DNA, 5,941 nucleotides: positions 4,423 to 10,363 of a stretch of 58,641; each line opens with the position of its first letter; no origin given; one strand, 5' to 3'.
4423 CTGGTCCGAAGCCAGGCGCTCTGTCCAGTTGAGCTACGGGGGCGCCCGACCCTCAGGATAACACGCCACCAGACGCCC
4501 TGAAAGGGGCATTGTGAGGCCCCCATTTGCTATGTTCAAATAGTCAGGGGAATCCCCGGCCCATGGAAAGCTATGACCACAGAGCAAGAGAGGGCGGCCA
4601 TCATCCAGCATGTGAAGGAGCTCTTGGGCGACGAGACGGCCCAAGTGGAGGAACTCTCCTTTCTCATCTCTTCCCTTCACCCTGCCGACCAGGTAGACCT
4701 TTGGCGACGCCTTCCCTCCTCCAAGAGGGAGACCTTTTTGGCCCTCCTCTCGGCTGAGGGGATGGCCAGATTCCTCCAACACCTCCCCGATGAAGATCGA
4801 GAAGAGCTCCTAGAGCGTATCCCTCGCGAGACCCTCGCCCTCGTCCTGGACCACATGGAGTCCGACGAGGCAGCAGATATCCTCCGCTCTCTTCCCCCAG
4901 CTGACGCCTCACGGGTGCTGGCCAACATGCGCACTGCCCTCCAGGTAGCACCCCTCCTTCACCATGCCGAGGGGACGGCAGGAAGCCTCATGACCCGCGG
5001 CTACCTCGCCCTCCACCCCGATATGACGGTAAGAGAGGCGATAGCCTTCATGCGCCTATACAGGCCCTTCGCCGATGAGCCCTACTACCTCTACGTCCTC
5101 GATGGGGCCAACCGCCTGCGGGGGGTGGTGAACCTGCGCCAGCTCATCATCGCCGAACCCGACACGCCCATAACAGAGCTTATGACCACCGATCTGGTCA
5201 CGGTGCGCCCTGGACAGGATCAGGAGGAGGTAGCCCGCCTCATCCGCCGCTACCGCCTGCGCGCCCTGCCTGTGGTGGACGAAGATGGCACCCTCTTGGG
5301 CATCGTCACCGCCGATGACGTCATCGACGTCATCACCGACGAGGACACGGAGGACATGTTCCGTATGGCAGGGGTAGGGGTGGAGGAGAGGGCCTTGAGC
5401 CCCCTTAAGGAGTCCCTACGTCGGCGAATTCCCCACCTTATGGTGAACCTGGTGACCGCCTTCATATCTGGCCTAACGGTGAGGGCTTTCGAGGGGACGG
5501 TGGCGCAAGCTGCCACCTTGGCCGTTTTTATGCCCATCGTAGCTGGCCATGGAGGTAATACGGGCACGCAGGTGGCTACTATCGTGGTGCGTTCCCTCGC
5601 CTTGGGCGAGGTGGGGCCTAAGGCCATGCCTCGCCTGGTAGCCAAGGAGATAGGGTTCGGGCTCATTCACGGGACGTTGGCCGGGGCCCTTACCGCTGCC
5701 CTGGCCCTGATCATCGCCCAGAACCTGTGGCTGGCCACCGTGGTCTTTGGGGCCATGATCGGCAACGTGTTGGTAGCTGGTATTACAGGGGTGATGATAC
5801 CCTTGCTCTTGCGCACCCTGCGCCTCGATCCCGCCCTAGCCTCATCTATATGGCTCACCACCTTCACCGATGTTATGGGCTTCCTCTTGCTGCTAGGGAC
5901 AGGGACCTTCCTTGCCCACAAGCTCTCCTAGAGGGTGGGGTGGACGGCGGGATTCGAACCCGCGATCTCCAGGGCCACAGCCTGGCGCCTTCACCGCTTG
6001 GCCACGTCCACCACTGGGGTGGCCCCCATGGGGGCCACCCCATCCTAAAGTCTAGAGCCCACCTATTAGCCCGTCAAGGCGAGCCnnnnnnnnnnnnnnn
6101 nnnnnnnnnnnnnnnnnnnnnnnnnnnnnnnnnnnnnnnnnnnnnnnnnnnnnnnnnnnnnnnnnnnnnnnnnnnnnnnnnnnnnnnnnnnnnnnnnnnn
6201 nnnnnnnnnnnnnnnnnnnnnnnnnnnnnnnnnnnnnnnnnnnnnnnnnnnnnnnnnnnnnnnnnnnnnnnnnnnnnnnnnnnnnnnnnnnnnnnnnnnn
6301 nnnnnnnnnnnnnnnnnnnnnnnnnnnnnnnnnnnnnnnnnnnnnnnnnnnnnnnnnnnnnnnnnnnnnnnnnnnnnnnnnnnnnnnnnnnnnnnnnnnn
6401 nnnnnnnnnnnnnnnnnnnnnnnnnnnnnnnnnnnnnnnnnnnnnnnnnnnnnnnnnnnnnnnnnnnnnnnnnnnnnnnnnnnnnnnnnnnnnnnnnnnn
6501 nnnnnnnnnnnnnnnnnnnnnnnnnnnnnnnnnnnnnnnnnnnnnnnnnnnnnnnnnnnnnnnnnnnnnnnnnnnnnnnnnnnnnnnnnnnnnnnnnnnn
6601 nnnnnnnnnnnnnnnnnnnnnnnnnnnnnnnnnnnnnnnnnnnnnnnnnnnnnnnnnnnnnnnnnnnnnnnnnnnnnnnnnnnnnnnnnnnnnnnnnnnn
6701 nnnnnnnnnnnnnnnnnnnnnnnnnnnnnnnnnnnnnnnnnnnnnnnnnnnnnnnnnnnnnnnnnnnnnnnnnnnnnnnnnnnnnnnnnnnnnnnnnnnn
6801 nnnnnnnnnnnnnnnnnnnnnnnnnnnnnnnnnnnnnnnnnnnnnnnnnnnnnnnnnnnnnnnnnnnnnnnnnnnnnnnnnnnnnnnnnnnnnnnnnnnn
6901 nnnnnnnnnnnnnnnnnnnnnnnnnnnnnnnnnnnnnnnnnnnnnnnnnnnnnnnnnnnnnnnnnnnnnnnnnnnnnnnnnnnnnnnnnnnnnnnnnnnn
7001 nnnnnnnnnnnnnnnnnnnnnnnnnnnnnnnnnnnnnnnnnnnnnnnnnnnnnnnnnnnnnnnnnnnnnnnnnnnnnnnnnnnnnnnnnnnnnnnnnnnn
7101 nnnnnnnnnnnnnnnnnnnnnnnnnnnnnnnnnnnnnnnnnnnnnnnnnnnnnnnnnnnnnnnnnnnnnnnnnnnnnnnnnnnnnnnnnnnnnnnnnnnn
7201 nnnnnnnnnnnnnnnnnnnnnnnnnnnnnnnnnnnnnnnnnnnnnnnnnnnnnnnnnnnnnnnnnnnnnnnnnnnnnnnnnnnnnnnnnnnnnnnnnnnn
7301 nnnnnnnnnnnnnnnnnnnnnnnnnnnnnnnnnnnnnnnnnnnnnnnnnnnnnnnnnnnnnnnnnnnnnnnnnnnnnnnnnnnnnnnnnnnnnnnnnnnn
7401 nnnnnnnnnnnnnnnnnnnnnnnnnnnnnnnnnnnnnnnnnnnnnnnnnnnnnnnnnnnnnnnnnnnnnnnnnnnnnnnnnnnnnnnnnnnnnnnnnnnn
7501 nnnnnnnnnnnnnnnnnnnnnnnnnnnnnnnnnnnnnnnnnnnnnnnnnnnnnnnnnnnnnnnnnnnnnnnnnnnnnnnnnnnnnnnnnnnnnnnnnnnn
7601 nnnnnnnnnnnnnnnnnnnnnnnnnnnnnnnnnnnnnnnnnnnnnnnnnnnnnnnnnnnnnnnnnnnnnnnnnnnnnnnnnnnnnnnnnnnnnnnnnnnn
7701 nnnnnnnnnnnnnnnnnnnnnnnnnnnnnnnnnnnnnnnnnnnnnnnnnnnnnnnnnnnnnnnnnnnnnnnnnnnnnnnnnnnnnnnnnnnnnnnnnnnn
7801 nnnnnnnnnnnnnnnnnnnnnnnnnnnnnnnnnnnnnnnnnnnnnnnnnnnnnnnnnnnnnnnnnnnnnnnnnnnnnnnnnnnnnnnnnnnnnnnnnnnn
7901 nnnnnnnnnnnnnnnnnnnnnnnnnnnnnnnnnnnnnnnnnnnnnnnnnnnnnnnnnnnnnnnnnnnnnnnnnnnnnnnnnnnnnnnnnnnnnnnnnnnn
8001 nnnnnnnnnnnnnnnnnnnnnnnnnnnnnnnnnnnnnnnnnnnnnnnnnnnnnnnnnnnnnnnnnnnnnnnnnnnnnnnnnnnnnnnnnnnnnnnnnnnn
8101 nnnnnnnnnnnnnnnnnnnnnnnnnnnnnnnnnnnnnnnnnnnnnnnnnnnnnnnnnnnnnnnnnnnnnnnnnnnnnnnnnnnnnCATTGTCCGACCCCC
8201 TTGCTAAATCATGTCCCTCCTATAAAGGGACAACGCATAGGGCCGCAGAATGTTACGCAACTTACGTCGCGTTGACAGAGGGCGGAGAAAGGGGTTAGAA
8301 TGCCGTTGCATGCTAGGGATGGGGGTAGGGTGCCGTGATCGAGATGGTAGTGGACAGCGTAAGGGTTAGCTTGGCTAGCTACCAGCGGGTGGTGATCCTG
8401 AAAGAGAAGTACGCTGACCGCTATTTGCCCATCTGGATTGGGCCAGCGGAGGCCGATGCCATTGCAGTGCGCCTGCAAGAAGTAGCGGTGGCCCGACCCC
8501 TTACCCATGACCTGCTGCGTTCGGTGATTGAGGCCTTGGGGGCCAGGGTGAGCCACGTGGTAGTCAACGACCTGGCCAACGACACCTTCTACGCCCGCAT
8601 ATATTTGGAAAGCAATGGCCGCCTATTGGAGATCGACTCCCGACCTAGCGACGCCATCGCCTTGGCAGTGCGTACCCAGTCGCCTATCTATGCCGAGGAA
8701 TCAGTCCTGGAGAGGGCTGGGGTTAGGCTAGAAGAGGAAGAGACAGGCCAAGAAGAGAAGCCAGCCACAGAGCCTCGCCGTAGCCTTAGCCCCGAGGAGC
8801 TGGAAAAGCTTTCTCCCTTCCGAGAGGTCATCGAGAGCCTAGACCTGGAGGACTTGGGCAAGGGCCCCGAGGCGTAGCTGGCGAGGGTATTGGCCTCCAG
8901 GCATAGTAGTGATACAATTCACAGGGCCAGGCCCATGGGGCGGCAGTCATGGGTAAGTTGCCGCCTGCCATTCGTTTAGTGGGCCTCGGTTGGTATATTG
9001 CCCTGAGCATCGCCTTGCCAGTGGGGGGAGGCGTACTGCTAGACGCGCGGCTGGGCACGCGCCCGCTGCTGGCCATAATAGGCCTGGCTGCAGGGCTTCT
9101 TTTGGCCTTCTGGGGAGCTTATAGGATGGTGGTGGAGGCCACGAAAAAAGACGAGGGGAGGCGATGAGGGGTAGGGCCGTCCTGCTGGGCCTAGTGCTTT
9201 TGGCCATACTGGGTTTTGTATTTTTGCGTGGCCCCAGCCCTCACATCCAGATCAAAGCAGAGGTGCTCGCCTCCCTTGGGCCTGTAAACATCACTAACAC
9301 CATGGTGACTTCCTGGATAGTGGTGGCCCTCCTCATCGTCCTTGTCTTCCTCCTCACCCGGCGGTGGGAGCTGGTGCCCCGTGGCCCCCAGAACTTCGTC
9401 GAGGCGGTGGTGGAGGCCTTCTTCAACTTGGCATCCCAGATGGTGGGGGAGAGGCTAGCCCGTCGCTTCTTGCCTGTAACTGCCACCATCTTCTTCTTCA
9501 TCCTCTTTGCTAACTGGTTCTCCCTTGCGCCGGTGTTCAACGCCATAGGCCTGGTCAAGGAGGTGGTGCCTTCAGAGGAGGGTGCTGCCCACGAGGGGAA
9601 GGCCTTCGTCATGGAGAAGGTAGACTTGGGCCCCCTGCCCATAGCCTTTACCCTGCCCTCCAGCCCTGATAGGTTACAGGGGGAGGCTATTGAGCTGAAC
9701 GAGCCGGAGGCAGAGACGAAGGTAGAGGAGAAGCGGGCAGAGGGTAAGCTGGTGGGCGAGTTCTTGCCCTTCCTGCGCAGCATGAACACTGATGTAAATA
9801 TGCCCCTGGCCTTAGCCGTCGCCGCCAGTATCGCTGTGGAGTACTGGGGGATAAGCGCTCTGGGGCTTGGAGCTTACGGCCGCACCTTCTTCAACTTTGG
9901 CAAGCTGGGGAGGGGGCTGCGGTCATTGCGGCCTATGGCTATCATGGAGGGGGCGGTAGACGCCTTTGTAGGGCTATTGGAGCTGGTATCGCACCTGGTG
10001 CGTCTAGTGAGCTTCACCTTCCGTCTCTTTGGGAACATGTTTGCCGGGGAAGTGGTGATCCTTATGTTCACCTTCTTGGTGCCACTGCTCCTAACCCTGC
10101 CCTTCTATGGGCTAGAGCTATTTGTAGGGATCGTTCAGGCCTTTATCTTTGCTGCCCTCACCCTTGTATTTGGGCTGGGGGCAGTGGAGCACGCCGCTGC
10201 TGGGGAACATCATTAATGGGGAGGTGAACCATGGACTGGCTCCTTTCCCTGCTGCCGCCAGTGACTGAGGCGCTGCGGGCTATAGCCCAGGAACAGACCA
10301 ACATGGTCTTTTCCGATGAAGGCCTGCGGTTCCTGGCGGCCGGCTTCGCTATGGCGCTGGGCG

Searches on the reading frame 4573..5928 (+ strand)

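Call 62: search_protein_families(library=pfam, proteins=[window:4573-5928:+], max_evalue=0.00001)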
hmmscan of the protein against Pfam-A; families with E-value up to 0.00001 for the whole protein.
window:4573-5928:+ (452 aa): 4 families
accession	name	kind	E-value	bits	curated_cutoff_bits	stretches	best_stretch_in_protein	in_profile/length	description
PF01769.21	MgtE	-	8e-30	104.1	27.6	1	320-442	1-124/125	Divalent cation transporter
PF00571.33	CBS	-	2.6e-25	89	24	2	201-254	2-55/57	CBS domain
PF03448.22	MgtE_N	-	1.1e-18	68.1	25.9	1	35-121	1-89/102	MgtE intracellular N domain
PF14841.11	FliG_M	-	1.2e-07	32.3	25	0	86-127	14-55/76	FliG middle domain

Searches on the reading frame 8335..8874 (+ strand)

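Call 62: search_protein_families(library=pfam, proteins=[window:8335-8874:+], max_evalue=0.00001)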
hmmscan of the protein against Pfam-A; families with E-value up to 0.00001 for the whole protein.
window:8335-8874:+ (180 aa): 1 family
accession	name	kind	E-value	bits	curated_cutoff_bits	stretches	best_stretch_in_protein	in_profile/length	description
PF02577.19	BFN_dom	-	7e-42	142.2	27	1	20-132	1-111/112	Bifunctional nuclease domain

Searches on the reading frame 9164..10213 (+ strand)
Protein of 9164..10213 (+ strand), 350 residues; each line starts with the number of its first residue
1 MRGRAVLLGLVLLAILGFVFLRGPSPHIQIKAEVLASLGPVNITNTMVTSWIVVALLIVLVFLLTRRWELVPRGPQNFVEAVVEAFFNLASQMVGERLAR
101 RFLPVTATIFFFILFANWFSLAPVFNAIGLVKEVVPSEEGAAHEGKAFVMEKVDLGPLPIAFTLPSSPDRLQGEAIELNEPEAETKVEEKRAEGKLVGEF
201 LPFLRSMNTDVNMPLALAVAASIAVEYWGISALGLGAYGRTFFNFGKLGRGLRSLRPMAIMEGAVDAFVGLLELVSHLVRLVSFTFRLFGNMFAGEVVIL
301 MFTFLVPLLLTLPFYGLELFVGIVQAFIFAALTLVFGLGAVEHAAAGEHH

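Call 62: search_protein_families(library=pfam, proteins=[window:9164-10213:+], max_evalue=0.00001)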
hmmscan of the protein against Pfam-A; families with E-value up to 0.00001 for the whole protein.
window:9164-10213:+ (350 aa): 1 family
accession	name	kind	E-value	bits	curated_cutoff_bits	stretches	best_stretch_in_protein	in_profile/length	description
PF00119.25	ATP-synt_A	-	4e-37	128.6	33.9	1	47-336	1-215/217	ATP synthase A chain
